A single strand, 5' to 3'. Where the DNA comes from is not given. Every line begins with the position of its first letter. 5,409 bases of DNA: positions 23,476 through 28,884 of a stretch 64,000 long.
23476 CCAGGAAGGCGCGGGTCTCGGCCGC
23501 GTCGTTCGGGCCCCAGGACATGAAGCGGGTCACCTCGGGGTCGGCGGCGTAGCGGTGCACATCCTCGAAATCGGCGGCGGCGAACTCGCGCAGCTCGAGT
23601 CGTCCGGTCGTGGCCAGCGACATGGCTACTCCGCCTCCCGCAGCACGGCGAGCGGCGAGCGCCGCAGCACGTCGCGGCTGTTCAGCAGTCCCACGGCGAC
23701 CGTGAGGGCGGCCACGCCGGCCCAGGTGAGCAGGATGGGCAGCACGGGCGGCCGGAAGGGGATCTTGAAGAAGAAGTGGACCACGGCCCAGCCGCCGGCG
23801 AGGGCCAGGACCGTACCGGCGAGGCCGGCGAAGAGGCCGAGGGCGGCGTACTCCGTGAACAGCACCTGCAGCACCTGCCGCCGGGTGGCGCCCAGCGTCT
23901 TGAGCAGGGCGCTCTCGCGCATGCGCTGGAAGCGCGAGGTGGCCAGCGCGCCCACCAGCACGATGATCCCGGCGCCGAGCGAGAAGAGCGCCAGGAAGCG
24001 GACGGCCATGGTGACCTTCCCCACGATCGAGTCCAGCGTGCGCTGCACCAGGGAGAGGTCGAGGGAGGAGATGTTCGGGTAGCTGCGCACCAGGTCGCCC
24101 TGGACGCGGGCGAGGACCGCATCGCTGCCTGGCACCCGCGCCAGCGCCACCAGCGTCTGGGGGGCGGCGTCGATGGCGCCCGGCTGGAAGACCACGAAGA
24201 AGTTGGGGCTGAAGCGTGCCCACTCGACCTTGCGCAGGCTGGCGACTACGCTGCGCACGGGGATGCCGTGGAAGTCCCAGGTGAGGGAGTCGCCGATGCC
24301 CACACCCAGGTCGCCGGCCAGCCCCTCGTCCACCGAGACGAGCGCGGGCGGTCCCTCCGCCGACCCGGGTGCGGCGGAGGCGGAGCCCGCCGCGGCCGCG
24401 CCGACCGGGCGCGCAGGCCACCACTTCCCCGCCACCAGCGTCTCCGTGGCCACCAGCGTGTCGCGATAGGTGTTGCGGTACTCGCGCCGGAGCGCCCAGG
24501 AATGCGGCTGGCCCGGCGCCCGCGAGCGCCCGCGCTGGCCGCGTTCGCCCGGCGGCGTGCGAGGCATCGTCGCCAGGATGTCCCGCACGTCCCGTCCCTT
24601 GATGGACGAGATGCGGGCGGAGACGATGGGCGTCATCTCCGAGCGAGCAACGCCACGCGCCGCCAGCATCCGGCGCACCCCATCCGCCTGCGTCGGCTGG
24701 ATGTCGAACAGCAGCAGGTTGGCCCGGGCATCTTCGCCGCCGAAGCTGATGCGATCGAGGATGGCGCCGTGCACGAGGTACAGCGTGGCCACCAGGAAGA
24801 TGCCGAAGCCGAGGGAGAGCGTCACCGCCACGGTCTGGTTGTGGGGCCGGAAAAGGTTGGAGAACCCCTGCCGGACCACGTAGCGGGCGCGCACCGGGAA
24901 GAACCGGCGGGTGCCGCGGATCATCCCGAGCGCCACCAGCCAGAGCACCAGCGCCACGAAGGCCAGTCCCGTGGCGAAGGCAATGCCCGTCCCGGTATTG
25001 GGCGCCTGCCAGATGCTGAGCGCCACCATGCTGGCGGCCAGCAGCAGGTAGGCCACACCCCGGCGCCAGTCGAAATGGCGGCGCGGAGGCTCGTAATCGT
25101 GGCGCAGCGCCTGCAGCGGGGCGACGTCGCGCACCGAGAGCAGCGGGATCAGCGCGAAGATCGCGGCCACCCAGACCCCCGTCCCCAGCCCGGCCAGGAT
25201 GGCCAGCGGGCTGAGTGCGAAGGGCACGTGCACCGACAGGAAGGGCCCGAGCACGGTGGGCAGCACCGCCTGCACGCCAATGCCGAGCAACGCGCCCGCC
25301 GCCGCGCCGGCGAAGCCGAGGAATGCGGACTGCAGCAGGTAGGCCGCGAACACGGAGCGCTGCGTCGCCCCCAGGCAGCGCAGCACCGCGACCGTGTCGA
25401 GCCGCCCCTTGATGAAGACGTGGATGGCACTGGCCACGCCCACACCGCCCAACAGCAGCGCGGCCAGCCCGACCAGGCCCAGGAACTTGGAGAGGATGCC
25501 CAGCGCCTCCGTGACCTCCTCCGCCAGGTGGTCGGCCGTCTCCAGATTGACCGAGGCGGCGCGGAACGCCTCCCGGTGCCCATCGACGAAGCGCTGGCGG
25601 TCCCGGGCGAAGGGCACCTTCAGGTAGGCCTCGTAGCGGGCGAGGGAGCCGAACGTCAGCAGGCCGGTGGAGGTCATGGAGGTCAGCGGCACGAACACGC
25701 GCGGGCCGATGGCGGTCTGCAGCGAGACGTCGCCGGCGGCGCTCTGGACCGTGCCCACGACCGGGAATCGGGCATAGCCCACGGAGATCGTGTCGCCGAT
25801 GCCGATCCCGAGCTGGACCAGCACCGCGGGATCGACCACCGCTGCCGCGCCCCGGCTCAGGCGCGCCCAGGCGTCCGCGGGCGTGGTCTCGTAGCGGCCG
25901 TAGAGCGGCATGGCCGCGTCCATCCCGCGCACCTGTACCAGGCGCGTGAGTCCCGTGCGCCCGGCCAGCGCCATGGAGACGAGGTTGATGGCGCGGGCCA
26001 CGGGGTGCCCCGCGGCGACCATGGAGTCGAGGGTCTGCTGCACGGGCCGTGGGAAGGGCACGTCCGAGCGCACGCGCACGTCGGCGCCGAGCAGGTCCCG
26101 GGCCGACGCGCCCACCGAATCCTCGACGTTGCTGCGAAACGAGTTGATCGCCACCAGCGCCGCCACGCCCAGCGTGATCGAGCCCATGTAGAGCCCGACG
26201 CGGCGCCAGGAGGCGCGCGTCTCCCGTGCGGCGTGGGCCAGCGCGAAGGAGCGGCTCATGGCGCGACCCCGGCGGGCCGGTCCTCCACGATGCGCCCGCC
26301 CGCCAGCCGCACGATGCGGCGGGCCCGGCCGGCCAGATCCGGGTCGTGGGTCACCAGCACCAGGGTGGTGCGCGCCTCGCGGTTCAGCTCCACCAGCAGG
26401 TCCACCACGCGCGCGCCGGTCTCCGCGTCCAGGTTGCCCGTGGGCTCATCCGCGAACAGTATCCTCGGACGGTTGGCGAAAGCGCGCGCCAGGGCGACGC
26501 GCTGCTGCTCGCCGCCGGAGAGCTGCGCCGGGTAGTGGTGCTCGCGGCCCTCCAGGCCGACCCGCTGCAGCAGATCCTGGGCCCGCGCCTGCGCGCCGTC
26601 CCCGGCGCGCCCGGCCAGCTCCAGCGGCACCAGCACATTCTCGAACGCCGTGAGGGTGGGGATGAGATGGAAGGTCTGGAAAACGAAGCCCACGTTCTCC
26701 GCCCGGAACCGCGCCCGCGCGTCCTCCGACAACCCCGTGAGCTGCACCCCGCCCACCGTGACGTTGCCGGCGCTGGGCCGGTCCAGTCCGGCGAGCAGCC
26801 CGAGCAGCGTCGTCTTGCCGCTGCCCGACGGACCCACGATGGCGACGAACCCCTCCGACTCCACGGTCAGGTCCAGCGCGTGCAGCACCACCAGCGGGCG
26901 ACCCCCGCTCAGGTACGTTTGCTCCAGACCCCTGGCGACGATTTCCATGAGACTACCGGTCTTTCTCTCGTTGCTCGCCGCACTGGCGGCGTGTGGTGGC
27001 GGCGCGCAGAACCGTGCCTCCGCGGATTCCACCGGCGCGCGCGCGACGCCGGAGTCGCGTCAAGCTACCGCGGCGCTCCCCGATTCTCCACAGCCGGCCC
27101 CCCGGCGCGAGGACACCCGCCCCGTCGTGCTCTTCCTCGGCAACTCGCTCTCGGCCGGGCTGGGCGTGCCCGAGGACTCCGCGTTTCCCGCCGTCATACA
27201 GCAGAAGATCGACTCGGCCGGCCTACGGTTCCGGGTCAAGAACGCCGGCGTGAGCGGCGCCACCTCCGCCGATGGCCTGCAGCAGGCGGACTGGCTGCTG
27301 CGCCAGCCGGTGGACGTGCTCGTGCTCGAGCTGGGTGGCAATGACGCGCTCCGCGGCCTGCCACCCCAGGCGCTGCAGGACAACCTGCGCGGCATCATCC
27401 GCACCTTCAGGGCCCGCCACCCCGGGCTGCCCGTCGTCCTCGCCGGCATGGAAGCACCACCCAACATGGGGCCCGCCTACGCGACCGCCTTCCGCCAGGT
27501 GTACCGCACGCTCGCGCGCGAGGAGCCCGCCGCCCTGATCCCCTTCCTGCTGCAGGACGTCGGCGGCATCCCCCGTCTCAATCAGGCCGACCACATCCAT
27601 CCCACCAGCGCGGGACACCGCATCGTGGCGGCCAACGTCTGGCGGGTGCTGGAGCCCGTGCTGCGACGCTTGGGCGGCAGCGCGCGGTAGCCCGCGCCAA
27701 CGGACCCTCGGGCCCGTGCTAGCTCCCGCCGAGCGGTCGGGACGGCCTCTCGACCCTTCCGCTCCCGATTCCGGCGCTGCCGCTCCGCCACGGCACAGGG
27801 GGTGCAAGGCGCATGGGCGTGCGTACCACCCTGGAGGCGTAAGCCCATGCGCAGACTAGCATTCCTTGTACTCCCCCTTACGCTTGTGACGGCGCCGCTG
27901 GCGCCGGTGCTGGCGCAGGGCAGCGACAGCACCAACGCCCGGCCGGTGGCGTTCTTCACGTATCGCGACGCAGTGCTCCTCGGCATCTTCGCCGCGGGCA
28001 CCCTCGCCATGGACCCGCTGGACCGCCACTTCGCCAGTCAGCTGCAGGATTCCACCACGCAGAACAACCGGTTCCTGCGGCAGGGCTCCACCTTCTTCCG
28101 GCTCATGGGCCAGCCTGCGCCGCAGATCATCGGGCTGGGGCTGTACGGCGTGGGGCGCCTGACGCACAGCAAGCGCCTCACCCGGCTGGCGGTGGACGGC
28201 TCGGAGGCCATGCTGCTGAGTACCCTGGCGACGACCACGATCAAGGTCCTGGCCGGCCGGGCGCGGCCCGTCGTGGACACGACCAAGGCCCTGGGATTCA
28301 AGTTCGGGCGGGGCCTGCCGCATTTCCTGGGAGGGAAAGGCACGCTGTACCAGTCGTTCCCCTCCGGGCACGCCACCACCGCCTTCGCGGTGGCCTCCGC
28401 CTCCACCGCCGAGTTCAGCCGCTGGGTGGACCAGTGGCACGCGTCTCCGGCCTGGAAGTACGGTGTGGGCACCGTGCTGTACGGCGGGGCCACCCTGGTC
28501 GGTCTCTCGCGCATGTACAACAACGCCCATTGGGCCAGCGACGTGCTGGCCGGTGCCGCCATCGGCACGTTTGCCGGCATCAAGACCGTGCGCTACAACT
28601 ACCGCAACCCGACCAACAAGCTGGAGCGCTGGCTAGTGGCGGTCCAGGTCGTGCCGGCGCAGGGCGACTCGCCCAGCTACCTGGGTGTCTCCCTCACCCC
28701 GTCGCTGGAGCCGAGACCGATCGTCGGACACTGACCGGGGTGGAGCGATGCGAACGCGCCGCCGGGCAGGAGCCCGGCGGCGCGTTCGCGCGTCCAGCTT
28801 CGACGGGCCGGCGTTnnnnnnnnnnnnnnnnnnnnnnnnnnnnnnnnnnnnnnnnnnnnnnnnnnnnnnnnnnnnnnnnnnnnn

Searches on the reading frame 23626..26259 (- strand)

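Call 86: search_protein_families(library=pfam, max_evalue=0.000001, proteins=[window:23626-26259:-])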
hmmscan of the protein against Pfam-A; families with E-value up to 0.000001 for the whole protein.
window:23626-26259:- (877 aa): 2 families
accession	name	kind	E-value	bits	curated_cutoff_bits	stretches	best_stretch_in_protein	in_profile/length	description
PF02687.27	FtsX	-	9.8e-28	97.1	25.5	2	755-869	2-120/120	FtsX-like permease C-terminal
PF12704.14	MacB_PCD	-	2.2e-12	48.2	27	1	23-197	3-178/207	MacB-like periplasmic core domain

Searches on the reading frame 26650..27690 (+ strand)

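Call 86: search_protein_families(library=pfam, max_evalue=0.000001, proteins=[window:26650-27690:+])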
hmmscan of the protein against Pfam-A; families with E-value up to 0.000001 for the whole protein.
window:26650-27690:+ (346 aa): 2 families
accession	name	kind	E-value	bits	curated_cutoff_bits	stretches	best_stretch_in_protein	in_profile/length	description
PF13472.12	Lipase_GDSL_2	-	4.9e-28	99.3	32.9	1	162-325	1-178/178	GDSL-like Lipase/Acylhydrolase family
PF00657.28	Lipase_GDSL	-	3.7e-16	60.3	23.6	1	160-329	1-207/208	GDSL-like Lipase/Acylhydrolase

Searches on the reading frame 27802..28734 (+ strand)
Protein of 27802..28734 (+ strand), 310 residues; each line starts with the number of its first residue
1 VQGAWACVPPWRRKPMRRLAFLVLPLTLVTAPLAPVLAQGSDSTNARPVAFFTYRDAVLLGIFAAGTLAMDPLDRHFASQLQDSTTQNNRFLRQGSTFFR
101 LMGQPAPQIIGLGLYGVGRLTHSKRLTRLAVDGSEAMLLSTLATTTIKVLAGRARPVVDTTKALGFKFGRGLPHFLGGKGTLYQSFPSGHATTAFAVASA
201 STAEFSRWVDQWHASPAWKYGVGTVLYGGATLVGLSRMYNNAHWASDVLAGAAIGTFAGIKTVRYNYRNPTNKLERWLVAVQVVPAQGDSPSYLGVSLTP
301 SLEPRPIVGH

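Call 86: search_protein_families(library=pfam, max_evalue=0.000001, proteins=[window:27802-28734:+])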
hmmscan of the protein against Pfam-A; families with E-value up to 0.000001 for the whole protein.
window:27802-28734:+ (310 aa): 1 family
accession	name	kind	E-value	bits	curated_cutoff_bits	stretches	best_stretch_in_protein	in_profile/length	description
PF01569.27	PAP2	-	3.4e-22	79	27.2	1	136-268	8-127/130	PAP2 superfamily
